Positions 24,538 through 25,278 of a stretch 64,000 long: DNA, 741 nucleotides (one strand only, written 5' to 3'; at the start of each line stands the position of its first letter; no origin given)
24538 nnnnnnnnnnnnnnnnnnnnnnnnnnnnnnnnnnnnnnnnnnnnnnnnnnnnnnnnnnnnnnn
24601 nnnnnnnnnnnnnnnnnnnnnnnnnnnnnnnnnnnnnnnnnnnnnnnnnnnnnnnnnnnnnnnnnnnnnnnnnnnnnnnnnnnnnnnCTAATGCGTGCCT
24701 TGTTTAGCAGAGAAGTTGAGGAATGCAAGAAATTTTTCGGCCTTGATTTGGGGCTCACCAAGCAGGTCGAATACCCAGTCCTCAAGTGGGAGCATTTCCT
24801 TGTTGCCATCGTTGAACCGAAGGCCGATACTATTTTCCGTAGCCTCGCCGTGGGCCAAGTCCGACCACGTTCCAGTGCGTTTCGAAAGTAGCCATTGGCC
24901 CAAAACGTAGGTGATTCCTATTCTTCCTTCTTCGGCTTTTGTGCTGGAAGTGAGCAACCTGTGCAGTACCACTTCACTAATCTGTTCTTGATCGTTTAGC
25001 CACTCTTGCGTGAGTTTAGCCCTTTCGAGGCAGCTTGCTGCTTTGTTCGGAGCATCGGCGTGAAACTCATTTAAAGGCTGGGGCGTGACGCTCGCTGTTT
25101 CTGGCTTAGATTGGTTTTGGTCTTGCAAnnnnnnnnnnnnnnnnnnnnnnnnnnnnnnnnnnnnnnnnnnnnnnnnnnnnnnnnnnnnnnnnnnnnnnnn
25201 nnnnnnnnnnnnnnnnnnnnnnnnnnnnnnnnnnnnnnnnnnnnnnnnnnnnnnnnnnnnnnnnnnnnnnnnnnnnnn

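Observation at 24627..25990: AT-rich 1.4-kb insertion precisely between infB and rbfA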

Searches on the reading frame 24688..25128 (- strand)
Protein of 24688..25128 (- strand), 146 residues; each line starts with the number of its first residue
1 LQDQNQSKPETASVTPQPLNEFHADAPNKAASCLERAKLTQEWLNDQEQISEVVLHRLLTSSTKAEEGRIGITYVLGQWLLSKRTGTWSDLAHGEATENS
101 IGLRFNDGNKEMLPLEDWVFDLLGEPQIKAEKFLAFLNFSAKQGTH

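Call 4: search_protein_families(library=pfam, proteins=[window:24688-25128:-], max_evalue=1)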
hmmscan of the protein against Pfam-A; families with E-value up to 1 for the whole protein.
window:24688-25128:- (146 aa): 1 family
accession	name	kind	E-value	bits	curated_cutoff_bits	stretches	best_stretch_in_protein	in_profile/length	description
PF25235.1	DUF7850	-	0.14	13.2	27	1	77-113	78-113/165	Domain of unknown function (DUF7850)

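Call 5: search_protein_families(library=ncbifam, proteins=[window:24688-25128:-], max_evalue=1)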
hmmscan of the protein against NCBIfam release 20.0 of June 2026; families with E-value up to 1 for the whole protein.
window:24688-25128:- (146 aa): 0 families

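Call 7: list_cluster_members(proteins=[window:24688-25128:-, window:25132-25410:-, window:25537-25797:-, window:25992-26435:+, window:26436-27398:+])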
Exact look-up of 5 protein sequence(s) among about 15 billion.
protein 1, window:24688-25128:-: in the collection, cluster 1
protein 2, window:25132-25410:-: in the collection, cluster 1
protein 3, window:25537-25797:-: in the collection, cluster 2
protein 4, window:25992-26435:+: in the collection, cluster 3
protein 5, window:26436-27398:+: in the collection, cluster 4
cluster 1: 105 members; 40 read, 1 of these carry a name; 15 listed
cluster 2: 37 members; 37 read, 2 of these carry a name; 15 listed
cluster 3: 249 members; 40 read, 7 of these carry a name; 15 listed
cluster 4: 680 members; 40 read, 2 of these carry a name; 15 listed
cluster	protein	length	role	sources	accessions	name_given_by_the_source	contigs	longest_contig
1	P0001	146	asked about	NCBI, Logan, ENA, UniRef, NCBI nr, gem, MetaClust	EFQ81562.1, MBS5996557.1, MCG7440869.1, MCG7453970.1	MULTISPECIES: hypothetical protein [Corynebacterium] | Uncharacterized protein n=2 Tax=Corynebacterium TaxID=1716 RepID=A0AAE4SU57_9CORY | status=active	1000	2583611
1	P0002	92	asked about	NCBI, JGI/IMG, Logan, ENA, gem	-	-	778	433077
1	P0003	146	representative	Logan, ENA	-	-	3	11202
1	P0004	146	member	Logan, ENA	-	-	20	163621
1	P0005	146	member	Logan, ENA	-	-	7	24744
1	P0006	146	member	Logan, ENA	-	-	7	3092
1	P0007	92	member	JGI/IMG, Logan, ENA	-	-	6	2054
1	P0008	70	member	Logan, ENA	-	-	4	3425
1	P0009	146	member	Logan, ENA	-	-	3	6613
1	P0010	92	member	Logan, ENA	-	-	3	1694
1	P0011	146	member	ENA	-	-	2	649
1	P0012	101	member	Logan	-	-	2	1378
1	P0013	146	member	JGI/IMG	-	-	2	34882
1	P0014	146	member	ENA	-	-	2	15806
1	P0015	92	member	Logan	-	-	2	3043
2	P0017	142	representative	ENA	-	-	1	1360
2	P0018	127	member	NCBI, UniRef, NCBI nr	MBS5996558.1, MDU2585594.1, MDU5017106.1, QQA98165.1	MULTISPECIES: hypothetical protein [Corynebacterium] | hypothetical protein n=1 Tax=Corynebacterium TaxID=1716 RepID=UPI00128D12F8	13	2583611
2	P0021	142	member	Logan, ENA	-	-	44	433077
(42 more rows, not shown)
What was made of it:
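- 24688..25128 (-): ORF1: 146 aa, TTG start, pI 5.1, no signal peptide or TM segment, and no credible homologue. It is retained in every version of the cassette. Present on >1000 contigs and named 'hypothetical protein [Corynebacterium]' (call 7).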

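Call 15: search_protein_families(library=phrogs, proteins=[window:24688-25128:-, P0021], max_evalue=1)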
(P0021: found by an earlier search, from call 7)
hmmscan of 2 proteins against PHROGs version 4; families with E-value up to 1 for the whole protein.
window:24688-25128:- (146 aa): 0 families

P0021 (142 aa): 0 families

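Call 16: search_protein_families(library=padloc, proteins=[window:24688-25128:-, P0021], max_evalue=1)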
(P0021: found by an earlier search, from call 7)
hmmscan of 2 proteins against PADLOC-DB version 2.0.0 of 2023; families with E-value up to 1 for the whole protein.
window:24688-25128:- (146 aa): 0 families

P0021 (142 aa): 0 families

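Call 19: find_homologous_proteins(query=P0021, max_evalue=0.01)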
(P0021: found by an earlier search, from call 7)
Query P0021 (142 aa): 1 proteins with E <= 0.01 among 16 candidates.
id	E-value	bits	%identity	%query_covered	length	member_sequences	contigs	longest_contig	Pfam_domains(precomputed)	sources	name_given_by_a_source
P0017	4.8e-90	317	98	100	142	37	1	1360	PF01356.26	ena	-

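Call 20: search_protein_families(library=pfam, proteins=[P0021, P0017, P0018], max_evalue=10)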
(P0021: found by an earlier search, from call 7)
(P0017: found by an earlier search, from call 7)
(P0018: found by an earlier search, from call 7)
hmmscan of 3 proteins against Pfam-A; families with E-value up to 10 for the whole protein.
P0021 (142 aa): 1 family
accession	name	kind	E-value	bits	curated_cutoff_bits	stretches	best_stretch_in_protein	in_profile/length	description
PF01356.24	A_amylase_inhib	-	0.0045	17.4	25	1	78-120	2-44/68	Alpha amylase inhibitor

P0017 (142 aa): 1 family
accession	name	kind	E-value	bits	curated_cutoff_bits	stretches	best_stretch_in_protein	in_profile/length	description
PF01356.24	A_amylase_inhib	-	0.0045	17.4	25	1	78-120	2-44/68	Alpha amylase inhibitor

P0018 (127 aa): 1 family
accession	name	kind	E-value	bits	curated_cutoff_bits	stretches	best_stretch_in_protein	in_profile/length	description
PF01356.24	A_amylase_inhib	-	0.0038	17.6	25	1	63-105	2-44/68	Alpha amylase inhibitor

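Call 33: predict_structure(protein=window:24688-25128:-)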
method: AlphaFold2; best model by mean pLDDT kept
length: 146 residues; sequences in the alignment: 1
mean_pLDDT: 43.9   pTM: 0.26
mean pLDDT of the five models: 43.9, 43.1, 42.3, 40.0, 39.9
residues with pLDDT >= 90: 0; 70-90: 0; 50-70: 40; < 50: 106
segments of 3 or more residues with pLDDT < 50: 1-67, 82-84, 98-100, 116-146
pLDDT, mean of each block of 10 residues (from residue 1): 37 30 33 41 41 44 45 55 50 51 56 52 42 42 34
secondary structure, 60 per line:
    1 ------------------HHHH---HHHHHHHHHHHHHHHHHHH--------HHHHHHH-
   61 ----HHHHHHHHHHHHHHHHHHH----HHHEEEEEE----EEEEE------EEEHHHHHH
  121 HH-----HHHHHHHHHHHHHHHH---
elements in order: H19-22 H26-44 H53-59 H65-83 E91-96 E101-105 E112-114 H115-122 H128-143

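Call 36: search_protein_representatives(protein=window:24688-25128:-)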
Query: 146 residues. Proteins with E-value up to 0.001 (for the whole library): 4; up to 1e-10: 1; up to 1e-30: 1. The best 4 are listed.
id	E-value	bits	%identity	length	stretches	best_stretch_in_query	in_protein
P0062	9.5e-77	272.2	91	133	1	14-146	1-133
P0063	1.9e-07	47.6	68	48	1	16-55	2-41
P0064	5.1e-05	39.7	31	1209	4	30-76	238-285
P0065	1.2e-04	38.4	39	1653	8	75-127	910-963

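Call 37: search_protein_families(library=pfam, proteins=[P0064, P0065, P0063], max_evalue=0.01)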
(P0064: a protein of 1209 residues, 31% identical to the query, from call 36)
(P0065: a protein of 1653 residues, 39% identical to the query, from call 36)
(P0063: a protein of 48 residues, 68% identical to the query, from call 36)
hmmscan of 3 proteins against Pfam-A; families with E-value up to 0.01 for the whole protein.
P0064 (1209 aa): 5 families
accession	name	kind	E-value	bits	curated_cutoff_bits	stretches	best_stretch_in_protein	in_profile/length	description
PF02469.27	Fasciclin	-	1.5e-157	516.5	22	6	38-163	2-123/123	Fasciclin domain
PF14344.12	DUF4397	-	2.7e-27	96.1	30.6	1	1008-1123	2-119/119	Domain of unknown function (DUF4397)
PF10824.14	T7SS_ESX_EspC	-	8.8e-07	29.7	23.5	0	362-430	9-78/100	Excreted virulence factor EspC, type VII ESX diderm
PF17340.7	DUF5370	-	0.00026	21.2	25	0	964-990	2-28/63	Family of unknown function (DUF5370)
PF21716.3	dnstrm_HI1420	-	0.0016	18.7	27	0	854-883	55-84/90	Probable addiction module antidote protein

P0065 (1653 aa): 3 families
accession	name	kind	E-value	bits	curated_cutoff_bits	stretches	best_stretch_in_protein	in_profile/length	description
PF03160.20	Calx-beta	-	2.3e-186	608.8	27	11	768-876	8-118/119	Calx-beta domain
PF13585.12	CHU_C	-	1.2e-20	73.8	27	1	1556-1650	2-86/86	CHU_C Type IX secretion signal domain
PF23237.1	HYR_4C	-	2.5e-13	50.4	27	2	1314-1384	4-73/73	HYR-like domain with 4 cysteines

P0063 (48 aa): 0 families

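Call 40: search_solved_structures(query=P0018, max_evalue=10, show_alignments=3)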
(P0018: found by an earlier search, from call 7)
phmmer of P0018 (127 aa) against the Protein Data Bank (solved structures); distinct sequences matched with E-value up to 10: 1.
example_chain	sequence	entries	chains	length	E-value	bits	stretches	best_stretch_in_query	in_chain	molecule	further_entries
2dna_A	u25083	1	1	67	0.36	14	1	57-114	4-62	unnamed protein product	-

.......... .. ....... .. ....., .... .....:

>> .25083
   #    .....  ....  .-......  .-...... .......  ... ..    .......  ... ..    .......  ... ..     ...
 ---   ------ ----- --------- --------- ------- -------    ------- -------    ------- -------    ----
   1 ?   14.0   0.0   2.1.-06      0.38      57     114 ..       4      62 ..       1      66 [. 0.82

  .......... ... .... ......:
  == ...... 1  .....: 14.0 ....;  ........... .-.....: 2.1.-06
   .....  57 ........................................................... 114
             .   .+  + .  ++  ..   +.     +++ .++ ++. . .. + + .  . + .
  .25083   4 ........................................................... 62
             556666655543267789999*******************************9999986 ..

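Call 41: search_solved_structures(query=window:24688-25128:-, max_evalue=10, show_alignments=2)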
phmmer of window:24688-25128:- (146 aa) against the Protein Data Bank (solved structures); distinct sequences matched with E-value up to 10: 0.

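Call 49: predict_structure(protein=P0018)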
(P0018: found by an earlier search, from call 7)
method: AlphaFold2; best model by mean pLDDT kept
length: 127 residues; sequences in the alignment: 1
mean_pLDDT: 33.7   pTM: 0.27
mean pLDDT of the five models: 33.7, 33.4, 31.2, 31.2, 28.4
residues with pLDDT >= 90: 0; 70-90: 0; 50-70: 1; < 50: 126
segments of 3 or more residues with pLDDT < 50: 1-93, 95-127
pLDDT, mean of each block of 10 residues (from residue 1): 23 27 32 32 37 33 30 33 35 45 43 37 30
secondary structure, 60 per line:
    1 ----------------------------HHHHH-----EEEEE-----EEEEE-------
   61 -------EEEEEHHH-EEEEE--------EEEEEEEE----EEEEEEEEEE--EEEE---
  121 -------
elements in order: H29-33 E39-43 E49-53 E68-72 E77-81 E90-97 E102-111 E114-117
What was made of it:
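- On Tendamistat / alpha-amylase inhibitor (PF01356), ORF3: The AF2 model is unusable at pLDDT 34 (call 49).
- The effector/immunity reading has no homology support (PADLOC: none, call 16), and both structure models were unusable (pLDDT 44 and 34; calls 33, 49).
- Tried and rejected: Mean pLDDT was 44 and 34, which is unusable, so no fold search was run (calls 33, 49).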

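Call 51: find_related_loci(query=A1, collection=metagenome_contigs, flank=2500)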
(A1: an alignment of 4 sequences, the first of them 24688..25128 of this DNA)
Query A1 (146 aa) in metagenome_contigs; peptide patterns used: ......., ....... (x = any residue, [..] = any of these).
570 stretches matched a pattern; 17 encode a relative of the query (tblastn E <= 1e-3); 17 distinct loci.
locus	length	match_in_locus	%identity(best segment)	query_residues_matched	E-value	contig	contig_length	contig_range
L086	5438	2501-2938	99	1-146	4e-98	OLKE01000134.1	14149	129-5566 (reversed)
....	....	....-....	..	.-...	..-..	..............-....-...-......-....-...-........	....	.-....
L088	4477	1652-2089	99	1-146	3e-98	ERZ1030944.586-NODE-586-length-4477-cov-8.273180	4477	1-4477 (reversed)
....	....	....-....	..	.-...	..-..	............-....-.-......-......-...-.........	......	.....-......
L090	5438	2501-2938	99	1-146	4e-98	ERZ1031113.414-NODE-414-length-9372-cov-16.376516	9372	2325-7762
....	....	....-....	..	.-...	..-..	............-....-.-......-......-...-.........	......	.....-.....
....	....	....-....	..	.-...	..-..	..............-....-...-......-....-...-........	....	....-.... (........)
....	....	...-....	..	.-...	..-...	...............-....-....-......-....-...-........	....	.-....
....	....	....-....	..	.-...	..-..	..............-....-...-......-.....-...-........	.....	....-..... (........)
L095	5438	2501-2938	99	1-146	4e-98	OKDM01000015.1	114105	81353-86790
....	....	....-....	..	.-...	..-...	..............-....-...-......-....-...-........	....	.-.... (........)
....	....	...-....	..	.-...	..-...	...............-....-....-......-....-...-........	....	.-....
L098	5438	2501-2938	99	1-146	4e-98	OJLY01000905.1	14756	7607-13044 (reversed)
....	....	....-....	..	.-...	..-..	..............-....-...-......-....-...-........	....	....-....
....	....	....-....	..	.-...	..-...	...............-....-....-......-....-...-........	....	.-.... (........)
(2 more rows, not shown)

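Call 63: search_dna_similar(query=window:24688-25128:-, collection=plasmids, mode=protein, max_evalue=0.01)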
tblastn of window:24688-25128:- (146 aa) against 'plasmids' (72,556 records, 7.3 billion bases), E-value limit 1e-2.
No match.

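Call 64: search_dna_similar(query=window:24688-25128:-, collection=phages, mode=protein, max_evalue=0.01)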
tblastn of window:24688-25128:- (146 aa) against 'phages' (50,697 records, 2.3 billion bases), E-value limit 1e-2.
No match.

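Call 65: search_dna_similar(query=P0018, collection=plasmids, mode=protein, max_evalue=0.01)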
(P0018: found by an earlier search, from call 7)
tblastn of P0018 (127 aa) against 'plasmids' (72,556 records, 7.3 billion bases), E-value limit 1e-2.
No match.
